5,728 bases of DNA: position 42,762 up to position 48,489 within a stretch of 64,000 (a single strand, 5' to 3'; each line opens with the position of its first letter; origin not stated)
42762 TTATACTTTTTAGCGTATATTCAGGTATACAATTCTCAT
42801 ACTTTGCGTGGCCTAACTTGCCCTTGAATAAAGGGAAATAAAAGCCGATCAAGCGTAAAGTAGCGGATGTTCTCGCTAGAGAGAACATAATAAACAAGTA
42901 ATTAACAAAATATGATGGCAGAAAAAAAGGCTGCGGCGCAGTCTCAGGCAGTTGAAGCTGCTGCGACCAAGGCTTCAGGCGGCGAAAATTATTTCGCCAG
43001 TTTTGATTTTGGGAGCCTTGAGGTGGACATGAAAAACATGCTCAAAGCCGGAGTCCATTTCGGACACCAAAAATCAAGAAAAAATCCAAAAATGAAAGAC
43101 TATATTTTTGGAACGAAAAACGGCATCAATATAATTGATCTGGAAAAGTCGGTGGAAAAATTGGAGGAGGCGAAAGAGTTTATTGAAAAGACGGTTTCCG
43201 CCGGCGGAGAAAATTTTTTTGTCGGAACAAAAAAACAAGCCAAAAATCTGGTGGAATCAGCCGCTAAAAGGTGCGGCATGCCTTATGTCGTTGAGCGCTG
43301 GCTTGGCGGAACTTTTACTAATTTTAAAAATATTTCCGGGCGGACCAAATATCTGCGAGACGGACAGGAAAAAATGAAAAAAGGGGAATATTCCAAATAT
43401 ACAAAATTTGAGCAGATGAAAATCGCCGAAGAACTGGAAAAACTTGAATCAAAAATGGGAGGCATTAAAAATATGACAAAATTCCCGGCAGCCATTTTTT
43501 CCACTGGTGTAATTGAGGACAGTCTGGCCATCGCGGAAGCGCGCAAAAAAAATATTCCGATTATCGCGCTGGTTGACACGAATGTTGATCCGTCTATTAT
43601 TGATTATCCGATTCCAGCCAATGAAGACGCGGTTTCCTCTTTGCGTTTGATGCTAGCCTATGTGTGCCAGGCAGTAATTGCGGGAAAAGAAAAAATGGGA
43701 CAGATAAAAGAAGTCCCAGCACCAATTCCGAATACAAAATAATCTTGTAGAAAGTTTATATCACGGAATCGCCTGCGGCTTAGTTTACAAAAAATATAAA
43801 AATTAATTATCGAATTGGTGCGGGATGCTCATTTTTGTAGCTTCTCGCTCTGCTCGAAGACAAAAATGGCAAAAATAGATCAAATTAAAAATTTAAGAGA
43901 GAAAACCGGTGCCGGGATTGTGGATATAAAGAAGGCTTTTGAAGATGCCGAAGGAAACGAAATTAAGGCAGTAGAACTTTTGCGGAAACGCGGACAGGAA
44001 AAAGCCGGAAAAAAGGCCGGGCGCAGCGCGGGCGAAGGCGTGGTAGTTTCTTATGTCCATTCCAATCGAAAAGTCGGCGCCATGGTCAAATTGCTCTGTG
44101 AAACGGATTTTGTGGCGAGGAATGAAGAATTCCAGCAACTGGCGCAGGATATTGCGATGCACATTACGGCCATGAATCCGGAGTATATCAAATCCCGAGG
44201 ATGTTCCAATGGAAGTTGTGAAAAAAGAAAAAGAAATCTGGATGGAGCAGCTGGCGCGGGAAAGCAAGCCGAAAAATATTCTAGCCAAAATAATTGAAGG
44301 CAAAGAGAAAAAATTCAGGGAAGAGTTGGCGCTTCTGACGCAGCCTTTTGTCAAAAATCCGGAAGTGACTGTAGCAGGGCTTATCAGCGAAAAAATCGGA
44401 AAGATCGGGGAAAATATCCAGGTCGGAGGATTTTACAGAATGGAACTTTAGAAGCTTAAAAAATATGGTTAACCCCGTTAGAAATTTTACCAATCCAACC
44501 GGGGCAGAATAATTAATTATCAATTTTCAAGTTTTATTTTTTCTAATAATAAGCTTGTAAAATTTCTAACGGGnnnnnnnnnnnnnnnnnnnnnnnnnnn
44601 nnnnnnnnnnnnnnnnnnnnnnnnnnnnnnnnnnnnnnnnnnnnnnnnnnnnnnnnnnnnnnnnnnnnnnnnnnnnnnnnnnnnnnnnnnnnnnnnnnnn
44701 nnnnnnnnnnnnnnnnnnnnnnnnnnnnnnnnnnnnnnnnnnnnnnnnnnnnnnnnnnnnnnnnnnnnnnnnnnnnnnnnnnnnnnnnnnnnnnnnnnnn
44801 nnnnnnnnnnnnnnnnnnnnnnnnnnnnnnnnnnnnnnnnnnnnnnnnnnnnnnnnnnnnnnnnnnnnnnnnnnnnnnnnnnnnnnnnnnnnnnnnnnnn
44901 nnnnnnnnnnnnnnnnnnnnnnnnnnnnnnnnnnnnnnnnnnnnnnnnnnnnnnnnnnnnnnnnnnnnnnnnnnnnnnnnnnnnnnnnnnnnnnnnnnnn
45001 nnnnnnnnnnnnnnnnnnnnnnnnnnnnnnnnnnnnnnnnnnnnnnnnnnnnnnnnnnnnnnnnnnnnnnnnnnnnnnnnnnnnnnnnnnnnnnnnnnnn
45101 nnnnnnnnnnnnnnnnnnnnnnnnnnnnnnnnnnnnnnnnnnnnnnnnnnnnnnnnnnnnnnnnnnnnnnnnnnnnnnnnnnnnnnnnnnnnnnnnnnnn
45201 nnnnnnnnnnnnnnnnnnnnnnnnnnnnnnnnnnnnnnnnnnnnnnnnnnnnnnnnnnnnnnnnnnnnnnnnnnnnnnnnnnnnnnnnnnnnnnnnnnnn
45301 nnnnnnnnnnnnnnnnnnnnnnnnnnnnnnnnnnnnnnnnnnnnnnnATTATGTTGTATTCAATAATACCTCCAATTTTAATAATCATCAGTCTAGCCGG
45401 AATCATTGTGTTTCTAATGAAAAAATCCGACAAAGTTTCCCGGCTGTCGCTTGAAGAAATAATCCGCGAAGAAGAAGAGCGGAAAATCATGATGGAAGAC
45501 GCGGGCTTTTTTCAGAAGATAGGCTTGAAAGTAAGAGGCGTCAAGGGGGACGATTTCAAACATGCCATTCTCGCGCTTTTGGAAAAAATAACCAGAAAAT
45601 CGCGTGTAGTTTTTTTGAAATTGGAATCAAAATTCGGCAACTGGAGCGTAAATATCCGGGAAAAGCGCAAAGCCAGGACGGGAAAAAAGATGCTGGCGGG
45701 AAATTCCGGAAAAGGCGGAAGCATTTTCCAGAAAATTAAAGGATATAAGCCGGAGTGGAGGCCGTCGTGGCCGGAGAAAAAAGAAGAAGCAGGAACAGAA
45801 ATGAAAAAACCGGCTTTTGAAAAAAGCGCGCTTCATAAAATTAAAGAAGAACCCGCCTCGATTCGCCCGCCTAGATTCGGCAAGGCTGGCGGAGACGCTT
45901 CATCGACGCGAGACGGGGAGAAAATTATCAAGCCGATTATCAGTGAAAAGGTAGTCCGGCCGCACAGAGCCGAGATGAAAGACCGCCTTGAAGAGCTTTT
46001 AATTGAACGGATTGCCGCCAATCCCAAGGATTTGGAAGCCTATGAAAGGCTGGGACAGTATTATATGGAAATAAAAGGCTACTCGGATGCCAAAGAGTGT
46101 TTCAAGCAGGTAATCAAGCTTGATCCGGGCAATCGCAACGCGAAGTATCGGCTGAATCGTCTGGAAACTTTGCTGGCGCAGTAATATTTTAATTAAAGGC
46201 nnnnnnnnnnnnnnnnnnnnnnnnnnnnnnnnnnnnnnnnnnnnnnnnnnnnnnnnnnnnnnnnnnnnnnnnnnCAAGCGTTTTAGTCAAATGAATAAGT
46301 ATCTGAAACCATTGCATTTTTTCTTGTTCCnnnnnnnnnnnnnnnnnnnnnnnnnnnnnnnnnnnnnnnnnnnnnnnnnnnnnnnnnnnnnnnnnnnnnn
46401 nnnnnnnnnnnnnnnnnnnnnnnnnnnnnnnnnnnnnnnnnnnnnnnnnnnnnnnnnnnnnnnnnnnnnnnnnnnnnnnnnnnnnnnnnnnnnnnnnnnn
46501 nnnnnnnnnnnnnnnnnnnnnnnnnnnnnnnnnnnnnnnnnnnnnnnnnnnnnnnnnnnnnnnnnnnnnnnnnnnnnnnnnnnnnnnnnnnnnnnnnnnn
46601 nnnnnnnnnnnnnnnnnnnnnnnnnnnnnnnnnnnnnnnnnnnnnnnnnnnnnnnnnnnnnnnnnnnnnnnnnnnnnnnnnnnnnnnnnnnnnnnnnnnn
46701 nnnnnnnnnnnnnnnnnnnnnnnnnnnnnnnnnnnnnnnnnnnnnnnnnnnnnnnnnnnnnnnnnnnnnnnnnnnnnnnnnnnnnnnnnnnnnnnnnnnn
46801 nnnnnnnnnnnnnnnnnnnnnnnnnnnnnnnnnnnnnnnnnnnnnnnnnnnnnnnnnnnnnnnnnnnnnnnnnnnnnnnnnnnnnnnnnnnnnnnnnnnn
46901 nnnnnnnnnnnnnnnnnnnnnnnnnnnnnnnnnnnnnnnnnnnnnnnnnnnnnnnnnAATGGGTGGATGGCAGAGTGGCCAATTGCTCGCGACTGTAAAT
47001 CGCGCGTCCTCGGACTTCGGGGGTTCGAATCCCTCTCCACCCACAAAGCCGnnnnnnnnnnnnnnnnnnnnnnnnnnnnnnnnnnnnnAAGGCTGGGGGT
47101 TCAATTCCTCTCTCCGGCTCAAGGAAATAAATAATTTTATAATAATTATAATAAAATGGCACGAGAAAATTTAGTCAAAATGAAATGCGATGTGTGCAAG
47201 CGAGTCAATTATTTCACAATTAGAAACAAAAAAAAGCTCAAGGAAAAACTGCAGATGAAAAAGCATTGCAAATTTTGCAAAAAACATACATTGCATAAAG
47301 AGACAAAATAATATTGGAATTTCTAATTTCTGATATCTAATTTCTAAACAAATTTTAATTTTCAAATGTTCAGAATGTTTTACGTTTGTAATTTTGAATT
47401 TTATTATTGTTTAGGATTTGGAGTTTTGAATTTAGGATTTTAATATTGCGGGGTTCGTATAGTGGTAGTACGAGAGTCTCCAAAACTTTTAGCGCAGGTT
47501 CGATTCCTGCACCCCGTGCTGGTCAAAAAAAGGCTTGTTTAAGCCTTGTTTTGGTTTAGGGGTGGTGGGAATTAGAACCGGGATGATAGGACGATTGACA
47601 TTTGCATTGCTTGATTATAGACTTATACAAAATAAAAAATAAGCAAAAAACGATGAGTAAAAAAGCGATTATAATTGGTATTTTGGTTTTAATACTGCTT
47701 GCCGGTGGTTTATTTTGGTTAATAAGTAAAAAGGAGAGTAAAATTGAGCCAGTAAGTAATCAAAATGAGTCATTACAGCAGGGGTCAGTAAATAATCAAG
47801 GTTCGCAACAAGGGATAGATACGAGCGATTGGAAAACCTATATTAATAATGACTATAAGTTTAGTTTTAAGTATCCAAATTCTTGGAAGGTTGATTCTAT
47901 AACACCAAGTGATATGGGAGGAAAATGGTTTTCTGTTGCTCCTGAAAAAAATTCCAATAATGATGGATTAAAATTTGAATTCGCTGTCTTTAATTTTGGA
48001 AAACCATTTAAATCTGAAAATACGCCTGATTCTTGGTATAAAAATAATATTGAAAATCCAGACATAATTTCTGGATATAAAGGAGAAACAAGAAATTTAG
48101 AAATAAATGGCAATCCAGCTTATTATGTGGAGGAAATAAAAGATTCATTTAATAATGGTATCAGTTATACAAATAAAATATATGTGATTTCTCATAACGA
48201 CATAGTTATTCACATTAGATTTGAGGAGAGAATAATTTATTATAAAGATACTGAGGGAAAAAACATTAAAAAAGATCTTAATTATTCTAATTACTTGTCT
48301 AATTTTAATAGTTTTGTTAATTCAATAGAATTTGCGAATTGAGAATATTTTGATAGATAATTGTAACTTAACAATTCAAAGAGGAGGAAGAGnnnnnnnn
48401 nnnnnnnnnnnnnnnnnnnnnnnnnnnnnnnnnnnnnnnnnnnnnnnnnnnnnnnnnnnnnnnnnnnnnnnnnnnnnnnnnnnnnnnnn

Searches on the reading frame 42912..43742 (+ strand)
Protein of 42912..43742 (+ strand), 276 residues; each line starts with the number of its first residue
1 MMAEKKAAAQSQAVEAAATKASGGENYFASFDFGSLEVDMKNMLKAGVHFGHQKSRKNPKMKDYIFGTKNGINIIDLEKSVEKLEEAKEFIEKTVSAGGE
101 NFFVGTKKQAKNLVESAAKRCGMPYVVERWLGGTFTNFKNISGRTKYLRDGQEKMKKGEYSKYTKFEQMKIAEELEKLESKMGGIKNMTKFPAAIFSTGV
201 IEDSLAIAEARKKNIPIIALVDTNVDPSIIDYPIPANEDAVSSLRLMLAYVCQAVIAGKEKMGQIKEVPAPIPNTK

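Call 35: search_protein_families(library=ncbifam, proteins=[window:42912-43739:+], max_evalue=0.00001)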
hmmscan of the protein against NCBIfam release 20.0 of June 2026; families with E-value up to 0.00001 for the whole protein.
window:42912-43739:+ (276 aa): 4 families
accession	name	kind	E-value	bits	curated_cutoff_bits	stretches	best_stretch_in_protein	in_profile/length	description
TIGR01011.1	rpsB_bact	equivalog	5.3e-78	261.4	76.3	1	38-260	2-224/225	30S ribosomal protein S2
NF008966.0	PRK12311.1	equivalog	6.3e-68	229.3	526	1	37-261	5-228/334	30S ribosomal protein S2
NF051451.1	30S_S2_sunset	exception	6.3e-64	216.4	710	1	38-258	4-225/382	30S ribosomal protein S2, sunset domain variant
TIGR01012.1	uS2_euk_arch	equivalog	5.4e-22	78.3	211.5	2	37-138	3-101/196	30S ribosomal protein S2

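Call 49: find_encoding_contigs(protein=window:42912-43742:+, flank=10000, max_places=8)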
Protein window:42912-43742:+ (276 aa): no gene with exactly this product is on record in the collection.

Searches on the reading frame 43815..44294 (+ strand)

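Call 19: search_protein_families(library=pfam, proteins=[window:43815-44294:+], max_evalue=0.01)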
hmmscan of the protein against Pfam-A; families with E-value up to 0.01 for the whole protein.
window:43815-44294:+ (160 aa): 2 families
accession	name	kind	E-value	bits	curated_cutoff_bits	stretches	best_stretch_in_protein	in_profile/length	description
PF00889.24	EF_TS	-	2.2e-13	50.7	27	1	72-146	76-143/204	Elongation factor TS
PF25025.1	EF-Ts_N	-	0.0048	17.3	33.2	1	13-56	5-50/60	Elongation factor Ts, mitochondrial, N-terminal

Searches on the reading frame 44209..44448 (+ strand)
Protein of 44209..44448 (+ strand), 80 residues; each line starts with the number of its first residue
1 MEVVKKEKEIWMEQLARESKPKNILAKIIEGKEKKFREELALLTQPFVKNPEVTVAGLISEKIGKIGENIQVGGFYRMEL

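Call 19: search_protein_families(library=pfam, proteins=[window:44209-44448:+], max_evalue=0.01)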
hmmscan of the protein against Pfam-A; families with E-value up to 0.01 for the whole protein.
window:44209-44448:+ (80 aa): 1 family
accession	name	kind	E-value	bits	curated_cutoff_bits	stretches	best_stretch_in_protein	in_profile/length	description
PF00889.24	EF_TS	-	7.6e-17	62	27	1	2-75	130-197/204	Elongation factor TS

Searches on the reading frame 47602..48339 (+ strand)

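Call 52: search_protein_families(library=pfam, proteins=[window:47602-48339:+], max_evalue=0.001)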
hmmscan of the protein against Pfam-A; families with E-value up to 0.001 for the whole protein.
window:47602-48339:+ (246 aa): 1 family
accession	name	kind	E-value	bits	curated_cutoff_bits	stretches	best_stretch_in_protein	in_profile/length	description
PF18933.6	PsbP_2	-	6.2e-08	33.3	27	1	48-202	15-158/184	PsbP-like protein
